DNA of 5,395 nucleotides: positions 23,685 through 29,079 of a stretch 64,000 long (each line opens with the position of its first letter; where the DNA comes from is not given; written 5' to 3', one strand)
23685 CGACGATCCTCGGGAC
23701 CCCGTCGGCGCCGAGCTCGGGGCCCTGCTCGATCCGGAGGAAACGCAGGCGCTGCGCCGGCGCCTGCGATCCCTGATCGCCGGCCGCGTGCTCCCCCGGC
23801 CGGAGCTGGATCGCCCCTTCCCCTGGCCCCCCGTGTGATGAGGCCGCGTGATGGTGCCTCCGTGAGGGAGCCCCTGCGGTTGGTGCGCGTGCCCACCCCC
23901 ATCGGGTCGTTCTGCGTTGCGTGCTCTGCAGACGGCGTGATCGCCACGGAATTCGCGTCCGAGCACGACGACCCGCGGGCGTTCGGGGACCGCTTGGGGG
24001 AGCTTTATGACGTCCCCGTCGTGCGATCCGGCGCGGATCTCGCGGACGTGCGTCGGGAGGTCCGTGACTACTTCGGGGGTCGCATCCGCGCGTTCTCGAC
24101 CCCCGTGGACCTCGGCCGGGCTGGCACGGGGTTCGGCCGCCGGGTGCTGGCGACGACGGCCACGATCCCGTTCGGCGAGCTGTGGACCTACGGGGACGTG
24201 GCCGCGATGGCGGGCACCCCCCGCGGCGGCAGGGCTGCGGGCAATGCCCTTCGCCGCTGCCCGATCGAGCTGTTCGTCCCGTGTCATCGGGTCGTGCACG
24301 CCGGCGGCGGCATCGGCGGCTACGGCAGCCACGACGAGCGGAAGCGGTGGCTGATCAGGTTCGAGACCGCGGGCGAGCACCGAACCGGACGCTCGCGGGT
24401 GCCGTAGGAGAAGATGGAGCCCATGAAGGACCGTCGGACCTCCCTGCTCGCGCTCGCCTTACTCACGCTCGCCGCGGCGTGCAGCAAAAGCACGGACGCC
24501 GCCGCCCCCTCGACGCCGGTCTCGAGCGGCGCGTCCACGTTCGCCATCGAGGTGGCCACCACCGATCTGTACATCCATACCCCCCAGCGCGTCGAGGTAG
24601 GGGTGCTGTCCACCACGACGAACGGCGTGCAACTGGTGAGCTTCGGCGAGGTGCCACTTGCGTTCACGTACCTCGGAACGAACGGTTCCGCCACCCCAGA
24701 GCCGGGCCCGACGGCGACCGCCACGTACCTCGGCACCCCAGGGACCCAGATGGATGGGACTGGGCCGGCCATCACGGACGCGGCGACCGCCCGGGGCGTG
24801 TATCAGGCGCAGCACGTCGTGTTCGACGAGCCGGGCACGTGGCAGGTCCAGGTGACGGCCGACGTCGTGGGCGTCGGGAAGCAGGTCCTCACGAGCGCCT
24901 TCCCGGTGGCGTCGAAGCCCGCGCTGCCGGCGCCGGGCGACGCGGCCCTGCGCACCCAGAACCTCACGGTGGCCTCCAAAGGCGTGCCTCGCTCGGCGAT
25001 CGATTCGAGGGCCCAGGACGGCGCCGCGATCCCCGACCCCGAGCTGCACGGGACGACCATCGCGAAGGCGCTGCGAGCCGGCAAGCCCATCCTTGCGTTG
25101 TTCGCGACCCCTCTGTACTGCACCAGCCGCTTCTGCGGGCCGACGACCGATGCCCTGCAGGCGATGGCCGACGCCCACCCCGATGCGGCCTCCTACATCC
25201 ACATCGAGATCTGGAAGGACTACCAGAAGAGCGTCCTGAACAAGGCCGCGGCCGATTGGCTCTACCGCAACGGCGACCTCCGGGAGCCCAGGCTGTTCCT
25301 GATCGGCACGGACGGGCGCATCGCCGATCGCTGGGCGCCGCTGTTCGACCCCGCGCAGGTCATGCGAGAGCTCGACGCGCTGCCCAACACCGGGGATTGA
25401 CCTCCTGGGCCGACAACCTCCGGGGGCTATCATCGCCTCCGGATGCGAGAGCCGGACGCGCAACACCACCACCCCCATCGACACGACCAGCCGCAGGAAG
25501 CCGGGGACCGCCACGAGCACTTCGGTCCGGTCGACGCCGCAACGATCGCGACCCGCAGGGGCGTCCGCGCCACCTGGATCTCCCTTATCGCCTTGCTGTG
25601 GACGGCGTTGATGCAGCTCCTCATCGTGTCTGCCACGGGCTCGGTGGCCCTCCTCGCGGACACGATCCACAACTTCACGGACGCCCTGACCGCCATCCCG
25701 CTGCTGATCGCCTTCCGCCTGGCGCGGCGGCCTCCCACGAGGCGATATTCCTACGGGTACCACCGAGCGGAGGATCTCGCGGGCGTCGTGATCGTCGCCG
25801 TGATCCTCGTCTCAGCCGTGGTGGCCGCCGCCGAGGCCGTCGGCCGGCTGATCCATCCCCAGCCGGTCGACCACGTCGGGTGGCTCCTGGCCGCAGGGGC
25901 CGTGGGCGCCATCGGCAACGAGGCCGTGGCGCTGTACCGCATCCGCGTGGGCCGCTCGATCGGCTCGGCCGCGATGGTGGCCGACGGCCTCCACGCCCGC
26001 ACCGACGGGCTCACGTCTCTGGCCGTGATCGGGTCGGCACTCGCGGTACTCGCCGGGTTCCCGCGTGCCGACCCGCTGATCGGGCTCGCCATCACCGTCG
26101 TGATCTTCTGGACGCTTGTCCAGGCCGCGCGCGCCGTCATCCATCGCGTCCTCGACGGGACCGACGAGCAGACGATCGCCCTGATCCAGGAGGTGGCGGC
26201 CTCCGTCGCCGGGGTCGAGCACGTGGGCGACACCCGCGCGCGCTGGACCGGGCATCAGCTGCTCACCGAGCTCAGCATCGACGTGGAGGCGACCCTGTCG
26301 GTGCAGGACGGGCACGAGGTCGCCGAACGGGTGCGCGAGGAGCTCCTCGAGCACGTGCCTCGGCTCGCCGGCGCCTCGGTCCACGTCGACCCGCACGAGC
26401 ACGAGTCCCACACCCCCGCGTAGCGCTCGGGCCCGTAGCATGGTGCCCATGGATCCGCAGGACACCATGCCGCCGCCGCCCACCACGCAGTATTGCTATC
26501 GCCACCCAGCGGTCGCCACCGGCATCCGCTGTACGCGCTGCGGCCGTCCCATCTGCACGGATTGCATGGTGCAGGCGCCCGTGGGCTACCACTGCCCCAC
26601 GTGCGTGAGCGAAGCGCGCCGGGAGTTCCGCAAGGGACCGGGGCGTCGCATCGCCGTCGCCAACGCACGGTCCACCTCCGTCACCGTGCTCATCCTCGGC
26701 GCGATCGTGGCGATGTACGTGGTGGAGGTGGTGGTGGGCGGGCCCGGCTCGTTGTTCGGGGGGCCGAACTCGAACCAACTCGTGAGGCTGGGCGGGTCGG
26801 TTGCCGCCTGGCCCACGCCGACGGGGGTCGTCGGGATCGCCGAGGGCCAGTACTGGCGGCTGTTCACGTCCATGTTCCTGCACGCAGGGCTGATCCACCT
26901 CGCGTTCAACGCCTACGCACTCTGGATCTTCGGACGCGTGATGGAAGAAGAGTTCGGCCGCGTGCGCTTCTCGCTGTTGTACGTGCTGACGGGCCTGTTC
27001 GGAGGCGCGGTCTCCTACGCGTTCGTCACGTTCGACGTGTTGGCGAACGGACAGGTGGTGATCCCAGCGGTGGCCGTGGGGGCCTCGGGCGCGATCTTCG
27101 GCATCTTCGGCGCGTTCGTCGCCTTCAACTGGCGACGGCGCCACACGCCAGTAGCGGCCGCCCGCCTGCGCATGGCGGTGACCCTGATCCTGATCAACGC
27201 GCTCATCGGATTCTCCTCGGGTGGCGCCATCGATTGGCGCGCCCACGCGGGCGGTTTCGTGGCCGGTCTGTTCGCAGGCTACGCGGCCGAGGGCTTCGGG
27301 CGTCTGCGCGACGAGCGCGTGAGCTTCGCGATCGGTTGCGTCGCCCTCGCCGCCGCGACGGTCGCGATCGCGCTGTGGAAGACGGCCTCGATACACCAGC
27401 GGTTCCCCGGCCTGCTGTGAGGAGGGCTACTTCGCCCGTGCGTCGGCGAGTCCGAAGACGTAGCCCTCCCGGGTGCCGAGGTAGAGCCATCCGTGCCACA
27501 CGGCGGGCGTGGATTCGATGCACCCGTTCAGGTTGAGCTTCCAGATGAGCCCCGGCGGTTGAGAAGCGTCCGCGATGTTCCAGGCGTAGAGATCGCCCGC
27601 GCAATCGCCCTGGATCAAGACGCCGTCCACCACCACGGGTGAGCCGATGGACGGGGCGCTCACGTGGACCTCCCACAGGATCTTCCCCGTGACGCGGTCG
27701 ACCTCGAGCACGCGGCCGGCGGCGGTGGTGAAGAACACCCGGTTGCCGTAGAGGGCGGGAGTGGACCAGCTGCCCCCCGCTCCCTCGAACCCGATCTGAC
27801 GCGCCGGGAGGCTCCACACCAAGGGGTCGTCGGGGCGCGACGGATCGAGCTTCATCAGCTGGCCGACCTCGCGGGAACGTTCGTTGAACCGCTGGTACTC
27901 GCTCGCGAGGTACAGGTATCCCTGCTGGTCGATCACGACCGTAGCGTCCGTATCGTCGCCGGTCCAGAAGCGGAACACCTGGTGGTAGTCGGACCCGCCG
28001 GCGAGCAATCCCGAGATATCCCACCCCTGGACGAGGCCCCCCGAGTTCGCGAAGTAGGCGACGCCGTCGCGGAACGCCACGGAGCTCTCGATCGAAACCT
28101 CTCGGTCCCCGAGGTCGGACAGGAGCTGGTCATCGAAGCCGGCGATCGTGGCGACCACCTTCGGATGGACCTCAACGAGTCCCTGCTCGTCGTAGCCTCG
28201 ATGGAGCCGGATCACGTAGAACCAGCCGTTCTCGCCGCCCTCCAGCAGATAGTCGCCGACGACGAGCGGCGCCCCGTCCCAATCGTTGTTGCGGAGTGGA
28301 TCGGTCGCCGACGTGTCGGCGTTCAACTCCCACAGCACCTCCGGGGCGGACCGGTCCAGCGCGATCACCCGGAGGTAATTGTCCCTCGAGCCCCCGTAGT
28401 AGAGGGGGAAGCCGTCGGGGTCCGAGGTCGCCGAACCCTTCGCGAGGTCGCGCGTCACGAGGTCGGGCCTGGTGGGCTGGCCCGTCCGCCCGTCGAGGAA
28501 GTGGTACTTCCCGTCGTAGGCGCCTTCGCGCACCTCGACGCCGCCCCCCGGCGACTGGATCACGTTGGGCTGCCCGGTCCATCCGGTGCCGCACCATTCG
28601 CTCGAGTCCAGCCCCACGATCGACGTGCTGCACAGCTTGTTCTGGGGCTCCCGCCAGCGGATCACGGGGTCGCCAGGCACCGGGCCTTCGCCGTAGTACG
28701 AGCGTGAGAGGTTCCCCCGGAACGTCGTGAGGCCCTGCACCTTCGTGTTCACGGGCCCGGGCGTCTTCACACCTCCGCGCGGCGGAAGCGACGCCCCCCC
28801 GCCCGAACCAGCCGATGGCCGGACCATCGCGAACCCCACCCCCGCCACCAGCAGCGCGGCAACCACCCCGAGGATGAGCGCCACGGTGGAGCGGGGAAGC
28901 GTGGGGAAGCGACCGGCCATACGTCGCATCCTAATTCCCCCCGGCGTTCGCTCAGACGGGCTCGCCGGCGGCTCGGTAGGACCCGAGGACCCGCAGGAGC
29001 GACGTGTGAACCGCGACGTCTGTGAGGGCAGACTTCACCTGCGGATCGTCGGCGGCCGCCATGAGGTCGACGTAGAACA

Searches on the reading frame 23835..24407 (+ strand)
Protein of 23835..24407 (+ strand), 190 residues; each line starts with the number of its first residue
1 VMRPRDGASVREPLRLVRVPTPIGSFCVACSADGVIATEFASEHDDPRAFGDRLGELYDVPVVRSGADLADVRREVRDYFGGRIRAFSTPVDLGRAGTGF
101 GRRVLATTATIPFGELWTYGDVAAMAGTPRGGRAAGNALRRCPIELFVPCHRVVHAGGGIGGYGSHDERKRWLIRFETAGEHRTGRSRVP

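Call 6: search_protein_families(library=pfam, proteins=[window:23835-24407:+], max_evalue=0.001)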
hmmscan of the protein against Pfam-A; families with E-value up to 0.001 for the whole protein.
window:23835-24407:+ (190 aa): 1 family
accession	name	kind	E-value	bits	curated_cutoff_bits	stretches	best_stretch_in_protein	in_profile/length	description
PF01035.26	DNA_binding_1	-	1.4e-25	89.4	27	1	100-178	2-80/81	6-O-methylguanine DNA methyltransferase, DNA binding domain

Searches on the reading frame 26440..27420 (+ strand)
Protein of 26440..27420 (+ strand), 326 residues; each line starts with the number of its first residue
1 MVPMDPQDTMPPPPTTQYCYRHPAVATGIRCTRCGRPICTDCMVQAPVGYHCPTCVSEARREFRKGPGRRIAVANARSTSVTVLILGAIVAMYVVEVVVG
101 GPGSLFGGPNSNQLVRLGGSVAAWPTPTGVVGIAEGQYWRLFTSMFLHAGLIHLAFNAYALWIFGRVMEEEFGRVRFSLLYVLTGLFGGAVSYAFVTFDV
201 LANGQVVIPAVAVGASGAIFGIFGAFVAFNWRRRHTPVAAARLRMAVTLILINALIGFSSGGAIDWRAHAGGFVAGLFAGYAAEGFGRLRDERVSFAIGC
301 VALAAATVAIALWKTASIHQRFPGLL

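Call 6: search_protein_families(library=pfam, proteins=[window:26440-27420:+], max_evalue=0.001)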
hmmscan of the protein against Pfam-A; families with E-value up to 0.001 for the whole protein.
window:26440-27420:+ (326 aa): 1 family
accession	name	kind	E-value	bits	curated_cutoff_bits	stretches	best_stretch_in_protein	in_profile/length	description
PF01694.28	Rhomboid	-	1.1e-36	126.6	22.6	1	136-282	2-139/143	Rhomboid domain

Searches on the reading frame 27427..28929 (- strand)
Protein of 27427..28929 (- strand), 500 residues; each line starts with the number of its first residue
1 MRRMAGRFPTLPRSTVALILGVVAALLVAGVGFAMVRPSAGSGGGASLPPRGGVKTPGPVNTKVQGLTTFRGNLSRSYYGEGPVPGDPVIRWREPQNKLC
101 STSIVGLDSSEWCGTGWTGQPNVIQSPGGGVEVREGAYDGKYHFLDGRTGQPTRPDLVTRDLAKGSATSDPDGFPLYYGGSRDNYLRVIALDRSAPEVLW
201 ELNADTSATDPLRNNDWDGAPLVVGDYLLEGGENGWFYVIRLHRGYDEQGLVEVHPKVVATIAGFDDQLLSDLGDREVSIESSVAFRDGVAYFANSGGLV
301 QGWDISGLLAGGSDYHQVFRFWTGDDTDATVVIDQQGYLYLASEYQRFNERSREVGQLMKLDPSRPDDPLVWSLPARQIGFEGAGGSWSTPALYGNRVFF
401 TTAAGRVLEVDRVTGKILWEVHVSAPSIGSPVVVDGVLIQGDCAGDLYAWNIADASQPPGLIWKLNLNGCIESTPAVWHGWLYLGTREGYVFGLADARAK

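Call 6: search_protein_families(library=pfam, proteins=[window:27427-28929:-], max_evalue=0.001)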
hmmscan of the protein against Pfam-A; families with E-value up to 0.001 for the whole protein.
window:27427-28929:- (500 aa): 2 families
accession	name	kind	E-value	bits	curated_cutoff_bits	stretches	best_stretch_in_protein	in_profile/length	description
PF13570.13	Beta-prop_ACSF4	-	2.8e-12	47.1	133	1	384-493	132-240/329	Beta-alanine-activating enzyme, beta-propeller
PF13360.13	PQQ_2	-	1.8e-11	44.6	27.6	1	366-457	11-95/233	Outer membrane protein assembly factor BamB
